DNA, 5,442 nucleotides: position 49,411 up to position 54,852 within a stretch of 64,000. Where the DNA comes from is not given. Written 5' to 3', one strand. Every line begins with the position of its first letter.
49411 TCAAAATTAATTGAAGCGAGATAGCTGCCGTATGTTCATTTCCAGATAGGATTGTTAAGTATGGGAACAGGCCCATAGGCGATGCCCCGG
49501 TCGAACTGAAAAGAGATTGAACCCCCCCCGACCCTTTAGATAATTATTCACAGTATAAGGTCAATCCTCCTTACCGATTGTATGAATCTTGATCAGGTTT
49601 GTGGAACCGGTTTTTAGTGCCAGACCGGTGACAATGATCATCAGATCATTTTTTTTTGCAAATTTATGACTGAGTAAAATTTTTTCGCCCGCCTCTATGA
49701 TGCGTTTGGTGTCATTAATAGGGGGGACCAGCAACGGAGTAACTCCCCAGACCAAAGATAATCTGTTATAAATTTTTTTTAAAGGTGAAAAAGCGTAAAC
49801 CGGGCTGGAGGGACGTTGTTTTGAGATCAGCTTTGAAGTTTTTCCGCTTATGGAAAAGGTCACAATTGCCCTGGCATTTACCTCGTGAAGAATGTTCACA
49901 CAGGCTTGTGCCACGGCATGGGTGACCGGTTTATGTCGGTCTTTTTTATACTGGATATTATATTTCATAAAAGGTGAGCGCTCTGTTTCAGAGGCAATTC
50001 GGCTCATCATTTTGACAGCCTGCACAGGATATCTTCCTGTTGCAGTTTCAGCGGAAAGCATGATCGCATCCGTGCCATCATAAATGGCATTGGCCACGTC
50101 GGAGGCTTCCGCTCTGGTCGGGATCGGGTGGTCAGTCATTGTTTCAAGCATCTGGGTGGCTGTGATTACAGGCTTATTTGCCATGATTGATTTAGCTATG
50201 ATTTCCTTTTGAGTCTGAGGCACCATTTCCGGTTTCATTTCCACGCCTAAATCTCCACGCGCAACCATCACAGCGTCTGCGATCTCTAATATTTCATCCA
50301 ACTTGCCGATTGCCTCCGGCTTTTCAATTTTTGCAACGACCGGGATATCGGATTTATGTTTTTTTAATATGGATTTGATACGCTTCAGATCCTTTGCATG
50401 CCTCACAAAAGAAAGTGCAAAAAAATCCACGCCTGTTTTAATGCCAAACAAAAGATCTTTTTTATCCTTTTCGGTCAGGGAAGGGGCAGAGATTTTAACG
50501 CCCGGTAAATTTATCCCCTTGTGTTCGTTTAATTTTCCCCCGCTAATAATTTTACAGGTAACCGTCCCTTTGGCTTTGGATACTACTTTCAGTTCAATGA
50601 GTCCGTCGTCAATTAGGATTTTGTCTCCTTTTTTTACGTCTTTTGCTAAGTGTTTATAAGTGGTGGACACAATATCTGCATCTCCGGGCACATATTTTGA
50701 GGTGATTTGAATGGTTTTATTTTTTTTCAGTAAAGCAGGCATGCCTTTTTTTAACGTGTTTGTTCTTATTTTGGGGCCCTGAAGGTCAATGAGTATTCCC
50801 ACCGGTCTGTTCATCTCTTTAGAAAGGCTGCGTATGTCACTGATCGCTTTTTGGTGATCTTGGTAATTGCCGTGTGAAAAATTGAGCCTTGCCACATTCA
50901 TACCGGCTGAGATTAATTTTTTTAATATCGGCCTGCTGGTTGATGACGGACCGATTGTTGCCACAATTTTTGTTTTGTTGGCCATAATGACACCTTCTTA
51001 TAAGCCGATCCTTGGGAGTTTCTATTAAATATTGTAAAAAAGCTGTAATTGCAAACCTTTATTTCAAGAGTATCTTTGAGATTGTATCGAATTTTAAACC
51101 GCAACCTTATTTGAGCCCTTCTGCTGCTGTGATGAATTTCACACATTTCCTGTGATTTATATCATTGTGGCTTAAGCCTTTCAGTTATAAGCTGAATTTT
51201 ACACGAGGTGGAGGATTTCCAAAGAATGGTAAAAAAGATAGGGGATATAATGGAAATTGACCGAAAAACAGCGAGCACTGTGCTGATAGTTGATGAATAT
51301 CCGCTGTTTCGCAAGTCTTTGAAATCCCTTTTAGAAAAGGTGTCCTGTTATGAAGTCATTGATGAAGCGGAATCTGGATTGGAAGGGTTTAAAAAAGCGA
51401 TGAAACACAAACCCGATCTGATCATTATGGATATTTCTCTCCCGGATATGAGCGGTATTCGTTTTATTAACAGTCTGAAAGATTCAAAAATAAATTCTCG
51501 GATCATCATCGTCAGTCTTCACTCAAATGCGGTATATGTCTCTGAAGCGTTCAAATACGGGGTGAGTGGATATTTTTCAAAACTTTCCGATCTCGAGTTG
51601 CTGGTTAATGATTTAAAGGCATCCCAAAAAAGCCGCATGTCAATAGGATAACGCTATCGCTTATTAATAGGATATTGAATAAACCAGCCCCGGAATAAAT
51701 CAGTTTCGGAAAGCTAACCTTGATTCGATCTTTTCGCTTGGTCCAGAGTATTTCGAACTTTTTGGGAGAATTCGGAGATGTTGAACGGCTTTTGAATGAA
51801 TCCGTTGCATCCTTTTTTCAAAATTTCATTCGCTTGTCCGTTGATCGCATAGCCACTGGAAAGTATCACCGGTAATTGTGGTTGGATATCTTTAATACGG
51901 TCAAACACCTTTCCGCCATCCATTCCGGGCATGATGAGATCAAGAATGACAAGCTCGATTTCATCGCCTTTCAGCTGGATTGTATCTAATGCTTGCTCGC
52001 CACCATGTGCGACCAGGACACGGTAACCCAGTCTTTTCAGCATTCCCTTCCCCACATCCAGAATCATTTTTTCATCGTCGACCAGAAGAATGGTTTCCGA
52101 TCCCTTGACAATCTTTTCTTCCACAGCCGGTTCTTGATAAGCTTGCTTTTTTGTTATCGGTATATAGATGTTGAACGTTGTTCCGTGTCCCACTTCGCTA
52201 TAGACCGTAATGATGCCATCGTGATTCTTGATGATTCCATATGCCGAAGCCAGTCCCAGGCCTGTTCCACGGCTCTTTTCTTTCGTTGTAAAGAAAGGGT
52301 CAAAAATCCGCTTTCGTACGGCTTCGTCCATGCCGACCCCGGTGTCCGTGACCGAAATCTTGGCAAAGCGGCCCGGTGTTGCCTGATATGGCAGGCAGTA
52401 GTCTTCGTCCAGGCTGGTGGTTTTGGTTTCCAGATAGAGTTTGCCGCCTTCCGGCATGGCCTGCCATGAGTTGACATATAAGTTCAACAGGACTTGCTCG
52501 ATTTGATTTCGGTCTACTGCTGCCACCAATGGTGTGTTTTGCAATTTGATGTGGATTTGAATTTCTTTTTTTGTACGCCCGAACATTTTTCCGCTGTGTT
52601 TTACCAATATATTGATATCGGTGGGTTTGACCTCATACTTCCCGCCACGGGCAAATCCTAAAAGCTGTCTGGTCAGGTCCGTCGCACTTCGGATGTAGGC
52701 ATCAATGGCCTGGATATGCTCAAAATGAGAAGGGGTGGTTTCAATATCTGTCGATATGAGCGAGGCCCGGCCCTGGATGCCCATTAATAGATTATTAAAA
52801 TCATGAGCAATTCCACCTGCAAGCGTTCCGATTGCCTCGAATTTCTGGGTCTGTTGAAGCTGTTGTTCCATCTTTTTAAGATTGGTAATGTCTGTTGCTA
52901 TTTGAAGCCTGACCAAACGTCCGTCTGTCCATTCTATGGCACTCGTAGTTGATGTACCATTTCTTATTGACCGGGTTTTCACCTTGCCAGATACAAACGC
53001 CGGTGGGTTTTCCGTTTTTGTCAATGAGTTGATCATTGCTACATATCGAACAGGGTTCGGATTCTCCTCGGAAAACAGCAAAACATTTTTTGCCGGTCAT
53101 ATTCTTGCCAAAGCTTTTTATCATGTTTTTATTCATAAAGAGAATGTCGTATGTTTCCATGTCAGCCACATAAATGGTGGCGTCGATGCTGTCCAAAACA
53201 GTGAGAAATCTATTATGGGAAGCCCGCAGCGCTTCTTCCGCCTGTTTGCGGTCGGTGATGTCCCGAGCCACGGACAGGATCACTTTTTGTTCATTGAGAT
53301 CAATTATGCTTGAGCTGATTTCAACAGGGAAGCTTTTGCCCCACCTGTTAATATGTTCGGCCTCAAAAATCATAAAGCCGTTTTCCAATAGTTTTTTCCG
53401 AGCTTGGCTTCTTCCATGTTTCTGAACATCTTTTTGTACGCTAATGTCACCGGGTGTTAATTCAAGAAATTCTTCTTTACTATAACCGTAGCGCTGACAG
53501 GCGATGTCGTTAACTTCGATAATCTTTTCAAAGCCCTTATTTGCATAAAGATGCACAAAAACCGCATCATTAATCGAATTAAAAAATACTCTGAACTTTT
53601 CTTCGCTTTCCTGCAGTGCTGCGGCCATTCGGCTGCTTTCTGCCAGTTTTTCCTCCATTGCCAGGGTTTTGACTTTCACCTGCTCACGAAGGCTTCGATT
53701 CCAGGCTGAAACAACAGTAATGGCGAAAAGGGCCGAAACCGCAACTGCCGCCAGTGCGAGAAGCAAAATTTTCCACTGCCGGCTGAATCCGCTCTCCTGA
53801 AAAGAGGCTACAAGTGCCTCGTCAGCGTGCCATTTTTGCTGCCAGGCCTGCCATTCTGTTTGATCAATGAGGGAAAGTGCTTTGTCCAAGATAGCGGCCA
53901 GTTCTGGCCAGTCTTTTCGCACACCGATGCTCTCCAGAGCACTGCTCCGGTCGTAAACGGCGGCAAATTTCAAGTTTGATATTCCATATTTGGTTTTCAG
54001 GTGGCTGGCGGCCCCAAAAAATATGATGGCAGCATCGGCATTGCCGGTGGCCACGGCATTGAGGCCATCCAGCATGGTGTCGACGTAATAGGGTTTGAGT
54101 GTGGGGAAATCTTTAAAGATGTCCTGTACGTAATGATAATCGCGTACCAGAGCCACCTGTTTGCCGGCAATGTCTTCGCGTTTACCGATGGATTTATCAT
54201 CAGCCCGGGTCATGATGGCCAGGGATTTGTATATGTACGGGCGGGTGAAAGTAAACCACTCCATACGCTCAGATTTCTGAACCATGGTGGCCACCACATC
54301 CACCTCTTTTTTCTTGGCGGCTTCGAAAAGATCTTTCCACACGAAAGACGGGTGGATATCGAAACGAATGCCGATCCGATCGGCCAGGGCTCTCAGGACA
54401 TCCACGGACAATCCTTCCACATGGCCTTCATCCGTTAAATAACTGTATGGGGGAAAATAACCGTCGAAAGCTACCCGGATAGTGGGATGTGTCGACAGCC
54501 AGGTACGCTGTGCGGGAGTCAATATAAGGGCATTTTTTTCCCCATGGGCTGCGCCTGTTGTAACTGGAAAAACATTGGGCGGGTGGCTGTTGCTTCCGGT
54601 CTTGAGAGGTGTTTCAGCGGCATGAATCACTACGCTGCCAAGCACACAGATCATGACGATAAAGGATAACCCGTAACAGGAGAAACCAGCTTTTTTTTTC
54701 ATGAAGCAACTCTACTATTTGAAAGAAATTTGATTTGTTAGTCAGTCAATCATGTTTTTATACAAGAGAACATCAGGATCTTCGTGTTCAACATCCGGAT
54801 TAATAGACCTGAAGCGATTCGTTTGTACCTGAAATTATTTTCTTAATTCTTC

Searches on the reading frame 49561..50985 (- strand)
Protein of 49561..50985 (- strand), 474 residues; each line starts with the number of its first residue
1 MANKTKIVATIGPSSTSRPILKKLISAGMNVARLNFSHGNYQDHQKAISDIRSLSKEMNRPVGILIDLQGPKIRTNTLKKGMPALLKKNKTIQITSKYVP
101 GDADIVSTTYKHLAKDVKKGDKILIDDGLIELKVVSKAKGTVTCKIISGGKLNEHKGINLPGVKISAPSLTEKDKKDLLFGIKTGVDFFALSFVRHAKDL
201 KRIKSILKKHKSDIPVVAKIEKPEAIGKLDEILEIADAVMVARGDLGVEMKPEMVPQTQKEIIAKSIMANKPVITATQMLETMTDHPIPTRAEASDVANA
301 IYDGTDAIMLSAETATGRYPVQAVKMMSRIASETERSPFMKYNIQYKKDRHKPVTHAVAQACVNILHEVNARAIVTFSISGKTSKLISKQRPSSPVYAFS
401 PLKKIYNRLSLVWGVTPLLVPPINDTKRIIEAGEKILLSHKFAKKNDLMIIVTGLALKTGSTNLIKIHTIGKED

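Call 9: search_protein_families(library=pfam, proteins=[window:49561-50985:-])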
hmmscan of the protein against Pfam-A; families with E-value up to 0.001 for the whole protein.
window:49561-50985:- (474 aa): 3 families
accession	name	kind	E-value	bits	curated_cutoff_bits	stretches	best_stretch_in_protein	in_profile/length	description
PF00224.27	PK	-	8.6e-123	410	30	1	3-324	2-328/328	Pyruvate kinase, barrel domain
PF02887.21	PK_C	-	1.3e-30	106.2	28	1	356-468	1-114/114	Pyruvate kinase, alpha/beta domain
PF03328.21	HpcH_HpaI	-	0.00052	19.8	25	0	175-276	75-179/221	HpcH/HpaI aldolase/citrate lyase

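Call 57: find_encoding_contigs(protein=window:49561-50985:-, flank=3000, max_places=4)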
Protein window:49561-50985:- (474 aa): 2 contigs read that carry it; 2 places shown.
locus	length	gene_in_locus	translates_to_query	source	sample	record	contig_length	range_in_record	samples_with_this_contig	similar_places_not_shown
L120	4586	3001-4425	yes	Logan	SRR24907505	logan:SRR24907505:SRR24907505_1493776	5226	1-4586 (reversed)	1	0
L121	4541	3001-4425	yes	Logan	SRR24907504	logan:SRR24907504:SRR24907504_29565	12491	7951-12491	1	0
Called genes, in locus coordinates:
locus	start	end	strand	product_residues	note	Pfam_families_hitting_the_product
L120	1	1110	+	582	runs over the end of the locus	?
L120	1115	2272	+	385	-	PF00512:HisKA (faint), PF02518:HATPase_c, PF00072:Response_reg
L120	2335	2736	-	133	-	PF00072:Response_reg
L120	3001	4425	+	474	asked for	PF00224:PK, PF02887:PK_C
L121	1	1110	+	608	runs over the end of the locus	PF00497:SBP_bac_3, PF13188:PAS_8 (faint), PF13426:PAS_9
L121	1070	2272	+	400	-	PF00512:HisKA (faint), PF02518:HATPase_c, PF00072:Response_reg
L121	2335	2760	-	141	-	PF00072:Response_reg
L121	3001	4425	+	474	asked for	PF00224:PK, PF02887:PK_C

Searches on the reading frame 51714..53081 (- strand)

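Call 9: search_protein_families(library=pfam, proteins=[window:51714-53081:-])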
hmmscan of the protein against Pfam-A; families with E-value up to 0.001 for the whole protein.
window:51714-53081:- (455 aa): 3 families
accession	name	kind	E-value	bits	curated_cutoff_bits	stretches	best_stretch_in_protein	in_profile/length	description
PF00072.30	Response_reg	-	7.8e-23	81.2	30.2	1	331-442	1-110/111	Response regulator receiver domain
PF02518.31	HATPase_c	-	9.1e-20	71.6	26.4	1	190-310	2-110/111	Histidine kinase-, DNA gyrase B-, and HSP90-like ATPase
PF00512.31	HisKA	-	1e-05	25.9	26.9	1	85-146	3-63/66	His Kinase A (phospho-acceptor) domain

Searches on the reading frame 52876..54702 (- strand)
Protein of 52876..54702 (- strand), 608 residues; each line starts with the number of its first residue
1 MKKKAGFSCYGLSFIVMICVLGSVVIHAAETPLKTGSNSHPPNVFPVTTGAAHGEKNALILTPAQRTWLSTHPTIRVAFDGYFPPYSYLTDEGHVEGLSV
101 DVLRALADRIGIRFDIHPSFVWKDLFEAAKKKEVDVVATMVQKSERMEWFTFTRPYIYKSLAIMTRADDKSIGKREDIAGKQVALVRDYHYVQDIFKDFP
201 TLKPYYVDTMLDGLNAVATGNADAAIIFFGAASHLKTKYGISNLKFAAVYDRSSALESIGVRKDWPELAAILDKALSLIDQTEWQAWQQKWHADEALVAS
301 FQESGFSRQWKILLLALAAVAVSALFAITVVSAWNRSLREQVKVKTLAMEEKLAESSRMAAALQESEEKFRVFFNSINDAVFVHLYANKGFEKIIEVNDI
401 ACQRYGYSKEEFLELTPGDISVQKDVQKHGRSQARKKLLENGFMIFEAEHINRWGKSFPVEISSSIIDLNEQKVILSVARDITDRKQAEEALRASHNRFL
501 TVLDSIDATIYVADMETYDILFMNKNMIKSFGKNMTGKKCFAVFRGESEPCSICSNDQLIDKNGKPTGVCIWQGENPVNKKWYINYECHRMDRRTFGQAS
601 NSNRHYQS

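Call 55: search_protein_families(library=pfam, proteins=[window:52876-54702:-], max_evalue=0.00001)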
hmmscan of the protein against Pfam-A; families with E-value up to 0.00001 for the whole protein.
window:52876-54702:- (608 aa): 3 families
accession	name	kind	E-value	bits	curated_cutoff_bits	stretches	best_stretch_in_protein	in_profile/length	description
PF00497.25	SBP_bac_3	-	2.9e-28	98.7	26.4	1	75-292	1-130/132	Bacterial extracellular solute-binding proteins, family 3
PF13426.13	PAS_9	-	4.6e-11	43.3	27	1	379-484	2-103/103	PAS domain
PF13188.13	PAS_8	-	3.9e-09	36.5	21.8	0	368-414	1-40/65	PAS domain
